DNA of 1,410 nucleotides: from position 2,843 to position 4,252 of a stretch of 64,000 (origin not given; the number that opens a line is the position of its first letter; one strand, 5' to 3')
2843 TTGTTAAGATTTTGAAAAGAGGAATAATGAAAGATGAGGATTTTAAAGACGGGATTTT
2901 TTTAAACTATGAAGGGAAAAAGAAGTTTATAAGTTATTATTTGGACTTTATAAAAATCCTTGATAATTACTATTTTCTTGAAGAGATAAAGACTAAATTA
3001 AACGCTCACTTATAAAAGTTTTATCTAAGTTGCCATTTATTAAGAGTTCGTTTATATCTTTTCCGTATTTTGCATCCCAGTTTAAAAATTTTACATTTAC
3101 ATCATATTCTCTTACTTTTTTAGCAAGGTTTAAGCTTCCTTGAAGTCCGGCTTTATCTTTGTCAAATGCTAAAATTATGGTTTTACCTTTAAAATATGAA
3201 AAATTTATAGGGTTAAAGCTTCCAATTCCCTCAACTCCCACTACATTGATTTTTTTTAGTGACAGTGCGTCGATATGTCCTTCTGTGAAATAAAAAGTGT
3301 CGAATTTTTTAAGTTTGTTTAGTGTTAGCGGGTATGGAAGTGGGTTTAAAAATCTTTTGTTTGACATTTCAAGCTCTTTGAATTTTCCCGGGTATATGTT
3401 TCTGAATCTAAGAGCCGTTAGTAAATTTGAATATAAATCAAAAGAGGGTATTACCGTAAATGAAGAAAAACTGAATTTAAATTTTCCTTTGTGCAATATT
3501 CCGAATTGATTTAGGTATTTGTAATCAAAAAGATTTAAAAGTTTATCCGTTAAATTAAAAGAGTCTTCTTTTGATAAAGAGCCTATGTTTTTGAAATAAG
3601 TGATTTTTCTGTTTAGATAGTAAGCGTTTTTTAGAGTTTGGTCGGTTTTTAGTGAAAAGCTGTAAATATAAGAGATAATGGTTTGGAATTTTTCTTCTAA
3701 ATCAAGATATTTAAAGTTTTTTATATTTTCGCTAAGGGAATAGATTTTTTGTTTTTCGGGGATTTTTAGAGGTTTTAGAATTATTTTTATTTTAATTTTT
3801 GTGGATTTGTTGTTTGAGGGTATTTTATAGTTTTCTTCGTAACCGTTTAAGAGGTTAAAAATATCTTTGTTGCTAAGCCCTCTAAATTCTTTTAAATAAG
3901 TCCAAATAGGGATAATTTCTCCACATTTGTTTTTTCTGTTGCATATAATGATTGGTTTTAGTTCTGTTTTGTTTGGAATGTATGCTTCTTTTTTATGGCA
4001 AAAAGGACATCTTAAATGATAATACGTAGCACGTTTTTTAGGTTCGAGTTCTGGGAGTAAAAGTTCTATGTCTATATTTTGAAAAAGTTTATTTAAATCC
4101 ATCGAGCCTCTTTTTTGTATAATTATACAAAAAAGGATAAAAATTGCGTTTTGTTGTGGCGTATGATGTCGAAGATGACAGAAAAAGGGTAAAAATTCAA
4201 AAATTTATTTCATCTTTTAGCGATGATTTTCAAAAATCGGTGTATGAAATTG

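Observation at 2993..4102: DnaG-like zinc-finger/TOPRIM gene wedged, inverted, between cas1 and the cas2 pair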

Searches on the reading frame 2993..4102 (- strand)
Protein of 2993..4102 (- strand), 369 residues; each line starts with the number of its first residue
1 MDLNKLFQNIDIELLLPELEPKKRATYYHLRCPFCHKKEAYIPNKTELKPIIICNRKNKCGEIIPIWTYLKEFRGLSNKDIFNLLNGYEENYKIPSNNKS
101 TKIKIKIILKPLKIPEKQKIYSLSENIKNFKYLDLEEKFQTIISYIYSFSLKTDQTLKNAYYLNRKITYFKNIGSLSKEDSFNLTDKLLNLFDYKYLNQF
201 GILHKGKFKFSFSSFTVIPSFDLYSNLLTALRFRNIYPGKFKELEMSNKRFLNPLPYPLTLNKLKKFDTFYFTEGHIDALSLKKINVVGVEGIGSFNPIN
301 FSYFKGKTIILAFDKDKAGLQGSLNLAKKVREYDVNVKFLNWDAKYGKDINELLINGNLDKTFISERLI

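Call 3: search_protein_families(library=pfam, proteins=[window:2993-4102:-], max_evalue=0.1)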
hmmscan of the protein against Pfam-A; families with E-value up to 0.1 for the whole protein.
window:2993-4102:- (369 aa): 5 families
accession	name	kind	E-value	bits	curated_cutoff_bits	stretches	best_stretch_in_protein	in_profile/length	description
PF13155.12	Toprim_2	-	8e-09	36.2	22.1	1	272-354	2-88/88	Toprim-like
PF13362.12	Toprim_3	-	2.7e-05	25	27.2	1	272-355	4-90/95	Toprim domain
PF13662.12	Toprim_4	-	0.0011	19.6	25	1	301-340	47-84/85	Toprim domain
PF01751.28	Toprim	-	0.022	15.4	23.1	1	262-333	15-83/96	Toprim domain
PF21957.2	Zn_ribbon_16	-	0.096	13.1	27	0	25-61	10-51/65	Zinc beta-ribbon finger, putative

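Call 6: search_protein_families(library=ncbifam, proteins=[window:2993-4102:-], max_evalue=0.1)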
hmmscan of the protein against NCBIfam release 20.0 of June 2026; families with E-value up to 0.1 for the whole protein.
window:2993-4102:- (369 aa): 1 family
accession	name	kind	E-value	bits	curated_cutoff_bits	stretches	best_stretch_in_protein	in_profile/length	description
TIGR01391.1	dnaG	equivalog_domain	3.4e-08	32.8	283.6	1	263-356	252-347/414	DNA primase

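Call 7: find_homologous_proteins(query=window:2993-4102:-, max_evalue=0.001)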
Query window:2993-4102:- (369 aa): 26 proteins with E <= 0.001 among 4169 candidates.
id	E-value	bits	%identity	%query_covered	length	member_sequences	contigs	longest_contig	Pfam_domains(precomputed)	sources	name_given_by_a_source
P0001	3.3e-240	815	100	100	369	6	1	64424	PF13155.13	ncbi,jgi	-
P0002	1.9e-190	651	80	100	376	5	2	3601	PF13155.13,PF13362.13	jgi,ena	-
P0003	1.1e-161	556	72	99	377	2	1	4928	PF13155.13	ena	-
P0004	5.3e-158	544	71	99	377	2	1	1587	PF13155.13,PF13362.13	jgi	-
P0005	2.8e-108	381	77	61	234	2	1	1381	PF13155.13,PF13362.13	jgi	jgi:hypothetical protein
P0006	1.8e-98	348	54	95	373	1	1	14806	PF13155.13,PF13362.13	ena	-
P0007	2.9e-96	341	50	97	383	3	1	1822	PF13155.13,PF13362.13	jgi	jgi:hypothetical protein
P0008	3.7e-95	337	48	91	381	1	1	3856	PF13155.13,PF13362.13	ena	-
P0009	1.5e-94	335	50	97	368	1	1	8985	PF13155.13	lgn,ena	-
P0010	1.6e-93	332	49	96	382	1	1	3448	PF13155.13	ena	-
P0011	1.7e-91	325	48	96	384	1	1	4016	PF13155.13,PF13362.13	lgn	-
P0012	3.1e-91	325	50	98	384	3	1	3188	PF13155.13,PF13362.13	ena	-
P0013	6.3e-91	324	49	99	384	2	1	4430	PF13155.13,PF13362.13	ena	-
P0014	1.0e-90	323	50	91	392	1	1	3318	PF13155.13,PF13362.13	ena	-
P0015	3.4e-89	318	48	99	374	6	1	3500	PF13155.13,PF13362.13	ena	-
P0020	2.3e-80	289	42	96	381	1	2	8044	PF13155.13,PF13362.13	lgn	-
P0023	2.9e-78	282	43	96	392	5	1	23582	PF13155.13,PF13362.13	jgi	jgi:hypothetical protein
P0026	1.5e-75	273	41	96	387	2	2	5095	PF13155.13,PF13362.13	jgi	-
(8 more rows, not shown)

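Call 8: search_solved_structures(query=window:2993-4102:-, max_evalue=1, show_alignments=3)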
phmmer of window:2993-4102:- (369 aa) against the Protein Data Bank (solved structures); distinct sequences matched with E-value up to 1: 0.
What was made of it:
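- Tried and rejected: The single protein found nothing (call 8).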

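Call 9: search_protein_families(library=phrogs, proteins=[window:2993-4102:-], max_evalue=0.1)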
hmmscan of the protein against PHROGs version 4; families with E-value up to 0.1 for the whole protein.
window:2993-4102:- (369 aa): 5 families
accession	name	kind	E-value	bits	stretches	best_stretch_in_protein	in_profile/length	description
phrog_47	-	DNA, RNA and nucleotide metabolism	7.8e-17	62.1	1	6-355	25-323/947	DNA primase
phrog_239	-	DNA, RNA and nucleotide metabolism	8.1e-10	39.3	1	266-363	192-304/801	DNA primase/helicase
phrog_1139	-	DNA, RNA and nucleotide metabolism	4.4e-06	26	1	25-74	25-60/895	DNA primase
phrog_6444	-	DNA, RNA and nucleotide metabolism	0.00032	20.6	1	264-354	256-351/577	DNA primase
phrog_6088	-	DNA, RNA and nucleotide metabolism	0.021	14.3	1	302-349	229-275/772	DNA primase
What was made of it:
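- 2993..4102 (-): Cas-associated DnaG-type primase-like gene (369 aa; UAS-18 'toprim' family). Family hits: Toprim_2 8e-9 (call 3); PHROG_47 DNA primase 7.8e-17 over residues 6-355 (call 9).
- Checked: PHROG_47 'DNA primase' 7.8e-17 covers residues 6-355 (call 9).
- PHROG_47 'DNA primase' 7.8e-17 over residues 6-355 (call 9).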

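Call 11: find_encoding_contigs(protein=P0023, flank=10000, max_places=3)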
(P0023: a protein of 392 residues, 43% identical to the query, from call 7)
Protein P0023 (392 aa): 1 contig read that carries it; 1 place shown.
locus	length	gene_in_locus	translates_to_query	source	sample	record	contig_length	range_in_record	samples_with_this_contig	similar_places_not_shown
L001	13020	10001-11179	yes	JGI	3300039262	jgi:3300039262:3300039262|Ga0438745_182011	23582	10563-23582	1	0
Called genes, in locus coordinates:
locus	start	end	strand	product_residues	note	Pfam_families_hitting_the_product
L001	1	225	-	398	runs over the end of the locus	PF13657:Couple_hipA (weak), PF07804:HipA_C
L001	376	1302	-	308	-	PF10095:DUF2333 (weak)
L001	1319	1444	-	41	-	-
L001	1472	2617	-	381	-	-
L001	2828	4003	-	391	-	PF05598:DUF772, PF01609:DDE_Tnp_1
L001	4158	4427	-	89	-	-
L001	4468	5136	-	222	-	PF01966:HD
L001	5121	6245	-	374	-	PF13091:PLDc_2, PF00614:PLDc (faint), PF07894:SACK1 (weak), PF11495:TrmB_EBD_N (weak), PF13091:PLDc_2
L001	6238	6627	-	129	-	-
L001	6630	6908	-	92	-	-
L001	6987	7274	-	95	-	PF01381:HTH_3 (weak)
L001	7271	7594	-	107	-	PF05973:Gp49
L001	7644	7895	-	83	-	-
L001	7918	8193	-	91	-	PF09827:CRISPR_Cas2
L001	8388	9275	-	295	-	PF01867:Cas_Cas1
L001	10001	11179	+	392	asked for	PF13155:Toprim_2, PF13362:Toprim_3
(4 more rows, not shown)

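Call 12: find_encoding_contigs(protein=P0006, flank=10000, max_places=3)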
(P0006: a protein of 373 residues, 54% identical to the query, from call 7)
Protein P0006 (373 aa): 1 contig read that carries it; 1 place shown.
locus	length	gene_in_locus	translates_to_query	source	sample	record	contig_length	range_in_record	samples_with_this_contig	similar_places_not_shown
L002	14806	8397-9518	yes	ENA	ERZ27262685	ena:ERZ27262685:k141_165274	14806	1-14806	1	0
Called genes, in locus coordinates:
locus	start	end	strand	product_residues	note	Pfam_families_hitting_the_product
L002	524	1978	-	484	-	PF07719:TPR_2 (faint), PF14559:TPR_19 (faint), PF13374:TPR_10 (faint), PF13414:TPR_11 (faint), PF13424:TPR_12 (weak), PF00515:TPR_1 (weak)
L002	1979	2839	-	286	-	-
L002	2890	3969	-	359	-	PF23400:CARF_Card1, PF09002:Card1_endonuc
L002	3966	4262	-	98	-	-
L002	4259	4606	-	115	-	PF06803:DUF1232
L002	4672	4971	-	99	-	-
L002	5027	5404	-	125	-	PF27247:MJ1673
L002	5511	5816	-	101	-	-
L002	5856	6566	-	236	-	-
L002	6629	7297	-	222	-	PF00149:Metallophos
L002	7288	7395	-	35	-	-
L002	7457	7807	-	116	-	-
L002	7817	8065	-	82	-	PF09827:CRISPR_Cas2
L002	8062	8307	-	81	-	PF09827:CRISPR_Cas2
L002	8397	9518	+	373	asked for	PF13155:Toprim_2, PF13362:Toprim_3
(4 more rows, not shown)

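Call 14: find_related_loci(query=A1, collection=genome_contigs, flank=10000)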
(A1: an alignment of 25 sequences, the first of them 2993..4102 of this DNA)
Query A1 (369 aa) in genome_contigs; peptide patterns used: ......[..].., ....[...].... (x = any residue, [..] = any of these).
55 stretches matched a pattern; 13 encode a relative of the query (tblastn E <= 1e-3); 13 distinct loci.
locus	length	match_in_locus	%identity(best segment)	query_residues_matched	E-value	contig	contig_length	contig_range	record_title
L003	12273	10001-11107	99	1-369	0e+0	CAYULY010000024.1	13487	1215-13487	MAG TPA_asm: uncultured Nautiliales bacterium isolate binchicken_co380_102 genome assembly, contig: NODE_2209_length_134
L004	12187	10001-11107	97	1-369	0e+0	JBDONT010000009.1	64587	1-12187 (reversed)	MAG: Nautiliaceae bacterium isolate FK190211_WC_175_metabat1_scaf2bin.004 NODE_15_length_64587_cov_14.422634, whole geno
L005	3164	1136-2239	81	1-368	0e+0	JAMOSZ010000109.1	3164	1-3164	MAG: Nautiliaceae bacterium isolate 4571-419_maxbin2_scaf2bin.073 4571-419_scaffold_8964_c1, whole genome shotgun sequen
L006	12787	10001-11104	80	1-368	0e+0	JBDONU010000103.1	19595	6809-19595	MAG: Nautiliaceae bacterium isolate FK190211_WC_175_metabat2_scaf2bin.007 NODE_229_length_19595_cov_2.985874, whole geno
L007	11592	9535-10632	49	4-368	6e-94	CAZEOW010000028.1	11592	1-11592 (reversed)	MAG TPA_asm: uncultured Nautiliales bacterium isolate binchicken_co291_1 genome assembly, contig: NODE_1618_length_11592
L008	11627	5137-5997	33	89-359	4e-36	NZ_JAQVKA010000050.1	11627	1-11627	MAG: Sulfurimonas sp. isolate STE_76 NODE_13863_length_11627_cov_7.474000_Sandtown_E, whole genome shotgun sequence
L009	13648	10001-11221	29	5-361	1e-33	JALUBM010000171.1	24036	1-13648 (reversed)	MAG: Sulfurimonas sp. isolate S142_metabat2_scaf2bin.016 S142_NODE_307_length_24036_cov_2.390230, whole genome shotgun s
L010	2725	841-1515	38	142-360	9e-33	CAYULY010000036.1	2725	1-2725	MAG TPA_asm: uncultured Nautiliales bacterium isolate binchicken_co380_102 genome assembly, contig: NODE_15646_length_27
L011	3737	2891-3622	33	112-343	4e-29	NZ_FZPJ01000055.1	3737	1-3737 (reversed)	Helicobacter mesocricetorum isolate 87012_3, whole genome shotgun sequence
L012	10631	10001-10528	36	112-281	4e-22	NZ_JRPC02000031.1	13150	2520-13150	Helicobacter apodemus strain MIT-03-7007 NODE_31_length_13150_cov_171.326, whole genome shotgun sequence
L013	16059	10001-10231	29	3-82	3e-8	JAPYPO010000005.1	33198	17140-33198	MAG: Candidatus Hydrogenedentota bacterium isolate PW10.concoct.19 PW10_1621_length_33198_cov_7.804363, whole genome sho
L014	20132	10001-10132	47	22-66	1e-5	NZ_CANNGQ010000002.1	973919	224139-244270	Uncultured Microbulbifer sp. isolate 4-994-1-3Z.fasta NODE_2, whole genome shotgun sequence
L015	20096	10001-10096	44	29-62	8e-5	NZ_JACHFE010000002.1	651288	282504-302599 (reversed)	Marinobacter oulmenensis strain DSM 22359 Ga0415358_02, whole genome shotgun sequence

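Call 15: find_related_loci(query=A1, collection=metagenome_contigs, flank=10000)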
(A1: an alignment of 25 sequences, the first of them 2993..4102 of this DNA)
Query A1 (369 aa) in metagenome_contigs; peptide patterns used: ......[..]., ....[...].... (x = any residue, [..] = any of these).
200 stretches matched a pattern; 56 encode a relative of the query (tblastn E <= 1e-3); 56 distinct loci.
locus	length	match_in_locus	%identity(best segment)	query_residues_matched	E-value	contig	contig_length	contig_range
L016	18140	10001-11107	99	1-369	0e+0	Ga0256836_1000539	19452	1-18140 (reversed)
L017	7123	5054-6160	95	1-369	0e+0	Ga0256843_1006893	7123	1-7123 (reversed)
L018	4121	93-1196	81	1-368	0e+0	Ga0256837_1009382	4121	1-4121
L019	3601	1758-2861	80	1-368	0e+0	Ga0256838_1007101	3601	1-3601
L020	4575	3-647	98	155-369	1e-135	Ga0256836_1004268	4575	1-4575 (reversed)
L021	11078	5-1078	50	4-353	2e-98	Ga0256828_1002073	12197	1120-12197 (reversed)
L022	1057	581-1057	99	1-160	2e-106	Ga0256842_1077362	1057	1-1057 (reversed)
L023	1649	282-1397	50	5-367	2e-102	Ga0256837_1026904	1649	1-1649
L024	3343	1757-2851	45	6-359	3e-87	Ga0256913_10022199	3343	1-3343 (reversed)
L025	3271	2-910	52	53-353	4e-86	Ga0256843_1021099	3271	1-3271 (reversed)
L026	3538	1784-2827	48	3-360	4e-83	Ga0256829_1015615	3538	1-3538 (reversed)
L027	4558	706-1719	48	3-350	1e-80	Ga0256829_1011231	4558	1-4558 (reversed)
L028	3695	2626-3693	46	6-351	6e-77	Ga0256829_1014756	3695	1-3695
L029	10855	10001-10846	50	5-291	2e-72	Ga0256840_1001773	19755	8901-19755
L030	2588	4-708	54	133-368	7e-70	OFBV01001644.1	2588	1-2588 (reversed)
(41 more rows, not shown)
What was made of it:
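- Its taxonomic range is narrow (calls 14, 15).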

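Call 16: find_related_loci(query=A1, collection=viral_contigs, flank=10000)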
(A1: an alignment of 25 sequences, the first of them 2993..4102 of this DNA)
Query A1 (369 aa) in viral_contigs; peptide patterns used: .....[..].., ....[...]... (x = any residue, [..] = any of these).
600 stretches matched a pattern (row limit reached: there are more); 7 encode a relative of the query (tblastn E <= 1e-3); 7 distinct loci.
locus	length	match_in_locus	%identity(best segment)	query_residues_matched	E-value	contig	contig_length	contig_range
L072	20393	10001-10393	33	240-358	2e-8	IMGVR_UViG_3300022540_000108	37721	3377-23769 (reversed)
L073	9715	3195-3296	53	31-66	2e-6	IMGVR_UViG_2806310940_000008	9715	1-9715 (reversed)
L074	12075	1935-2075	40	12-60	9e-6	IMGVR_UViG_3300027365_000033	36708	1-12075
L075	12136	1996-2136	40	12-60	9e-6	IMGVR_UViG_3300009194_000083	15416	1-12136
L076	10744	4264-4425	44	17-65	9e-6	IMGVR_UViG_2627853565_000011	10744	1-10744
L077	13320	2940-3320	28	3-107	1e-5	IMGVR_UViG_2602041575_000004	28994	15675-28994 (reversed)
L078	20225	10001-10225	34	6-72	2e-5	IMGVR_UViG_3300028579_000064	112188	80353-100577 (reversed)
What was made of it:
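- Tried and rejected: It returned only distant partial matches, none from the CRISPR clade (call 16).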

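Call 31: predict_structure(alignment_id=A1)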
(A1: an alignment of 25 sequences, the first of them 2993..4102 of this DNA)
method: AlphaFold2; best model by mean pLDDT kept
length: 369 residues; sequences in the alignment: 25
mean_pLDDT: 88.6   pTM: 0.70
mean pLDDT of the five models: 88.6, 87.8, 87.8, 86.9, 86.0
residues with pLDDT >= 90: 259; 70-90: 77; 50-70: 16; < 50: 17
segments of 3 or more residues with pLDDT < 50: 91-106
pLDDT, mean of each block of 10 residues (from residue 1): 70 91 94 92 89 86 92 88 70 45 52 89 98 96 99 96 90 95 97 95 93 95 94 91 87 89 95 93 92 73 94 92 91 94 94 96 91
secondary structure, 60 per line:
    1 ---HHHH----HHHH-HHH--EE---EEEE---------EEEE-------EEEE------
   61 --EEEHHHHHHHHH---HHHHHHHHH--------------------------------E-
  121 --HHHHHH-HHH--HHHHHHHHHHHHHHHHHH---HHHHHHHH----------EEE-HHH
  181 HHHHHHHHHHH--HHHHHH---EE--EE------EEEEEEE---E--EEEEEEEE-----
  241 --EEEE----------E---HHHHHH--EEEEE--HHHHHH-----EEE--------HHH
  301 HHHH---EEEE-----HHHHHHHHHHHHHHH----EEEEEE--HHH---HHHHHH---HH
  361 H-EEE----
elements in order: H4-7 H12-15 E27-30 E40-43 E51-54 E63-65 H66-74 H78-86 H123-128 H135-152 H156-163 E174-176 H178-191 H194-199 E215-221 E228-235 E243-246 H261-266 E269-273 H276-281 E287-289 H298-304 E308-311 H317-331 E336-341 H350-355 E363-365
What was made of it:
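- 2993..4102 (-): AF2 pLDDT 88.6 (call 31).
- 3833..4102 (-): Zinc-binding domain, residues 1-90 (Cys4: C32, C35, C54, C60). The model shows a beta-ribbon at residues 27-65 followed by two helices (call 31).
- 3749..3832 (-): Flexible linker, residues 91-118. pLDDT is below 50 for residues 91-106 (call 31).
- On DnaG-type (TOPRIM) primase superfamily: The model shows a zinc ribbon (call 31).
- AF2 model: pLDDT 88.6, pTM 0.70 (call 31).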

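Call 34: search_protein_families(library=ncbifam, proteins=[L016:13837-14790:-, L016:14780-15634:-, L016:15609-16550:-, L016:16557-17219:-, L016:17206-18132:-], max_evalue=0.01)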
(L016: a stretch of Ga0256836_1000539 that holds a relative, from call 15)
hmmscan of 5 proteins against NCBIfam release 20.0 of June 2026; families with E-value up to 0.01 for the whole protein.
L016:13837-14790:- (317 aa): 3 families
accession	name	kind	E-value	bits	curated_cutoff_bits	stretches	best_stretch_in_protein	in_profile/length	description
TIGR01899.1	cas_TM1807_csm5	equivalog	8e-12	45.3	38.3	2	48-138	71-160/364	type III-A CRISPR-associated RAMP protein Csm5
TIGR02581.1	cas_cyan_RAMP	equivalog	0.00061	19.5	108.05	1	86-150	42-110/216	type III CRISPR-associated RAMP protein Csx7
TIGR01898.1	cas_TM1791_cmr6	equivalog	0.00094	19.4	51.1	1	86-137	33-82/195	type III-B CRISPR module RAMP protein Cmr6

L016:14780-15634:- (284 aa): 1 family
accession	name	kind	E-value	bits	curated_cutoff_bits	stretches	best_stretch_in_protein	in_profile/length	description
TIGR01903.2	cas5_csm4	equivalog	3.2e-20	72.7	55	1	17-261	23-290/304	type III-A CRISPR-associated RAMP protein Csm4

L016:15609-16550:- (313 aa): 9 families
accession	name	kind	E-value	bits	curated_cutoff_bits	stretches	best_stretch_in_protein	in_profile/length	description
TIGR02582.1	cas7_TM1809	equivalog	2e-51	174.9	90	2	149-292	63-203/203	type III-A CRISPR-associated RAMP protein Csm3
TIGR02581.1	cas_cyan_RAMP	equivalog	1.1e-07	31.7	108.05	1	58-297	40-215/216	type III CRISPR-associated RAMP protein Csx7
TIGR01898.1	cas_TM1791_cmr6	equivalog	3.1e-06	27.5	51.1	1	53-183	28-96/195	type III-B CRISPR module RAMP protein Cmr6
TIGR01899.1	cas_TM1807_csm5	equivalog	4.2e-06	26.5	38.3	1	49-117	99-165/364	type III-A CRISPR-associated RAMP protein Csm5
TIGR03986.1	TIGR03986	equivalog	0.00013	21.6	161.35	1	8-167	37-178/568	TIGR03986 family type III CRISPR-associated RAMP protein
TIGR02674.1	cas_cyan_RAMP_2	equivalog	0.00039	19.7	177.3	0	265-298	220-247/402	type III-D CRISPR-associated RAMP protein Csx10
TIGR03115.2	cas7_csf2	equivalog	0.00055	19.3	130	1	236-309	240-312/346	type IV CRISPR-associated protein Csf2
NF045998.1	cleave_ABC_plasm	equivalog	0.0011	17.3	500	1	90-177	311-398/673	Mbov_0121 family peptidase domain-containing ABC transporter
NF041201.1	recomb_XisF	equivalog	0.0062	15.5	375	1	82-159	348-429/465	fdxN element excision recombinase XisF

L016:16557-17219:- (220 aa): 2 families
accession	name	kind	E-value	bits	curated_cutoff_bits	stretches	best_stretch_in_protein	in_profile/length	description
TIGR01870.1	cas_TM1810_Csm2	hypoth_equivalog_domain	5.9e-07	30.3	30.6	1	138-216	1-90/96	type III-A CRISPR-associated protein Csm2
NF051879.1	TDE1658_narrow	equivalog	0.00053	19.1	340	1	62-103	110-153/342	MOSP complex formation periplasmic protein, TDE1658 family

L016:17206-18132:- (308 aa): 2 families
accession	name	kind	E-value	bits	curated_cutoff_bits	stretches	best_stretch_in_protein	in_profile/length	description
TIGR02578.2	cas_TM1811_Csm1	equivalog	4.7e-59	200.8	170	1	32-285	463-732/753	type III-A CRISPR-associated protein Cas10/Csm1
TIGR02577.1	cas_TM1794_Cmr2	equivalog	6.6e-11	41.7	79.4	1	100-195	408-510/510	type III-B CRISPR-associated protein Cas10/Cmr2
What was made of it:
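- On Type III-A CRISPR-Cas (host system of the module): Hits there: Csm1 4.7e-59, Csm2 5.9e-7, Csm3 2e-51, Csm4 3.2e-20, Csm5 8e-12 (call 34).
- csm1-5 lie beyond array 1 in the 99%-identical contig L016 (call 34).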
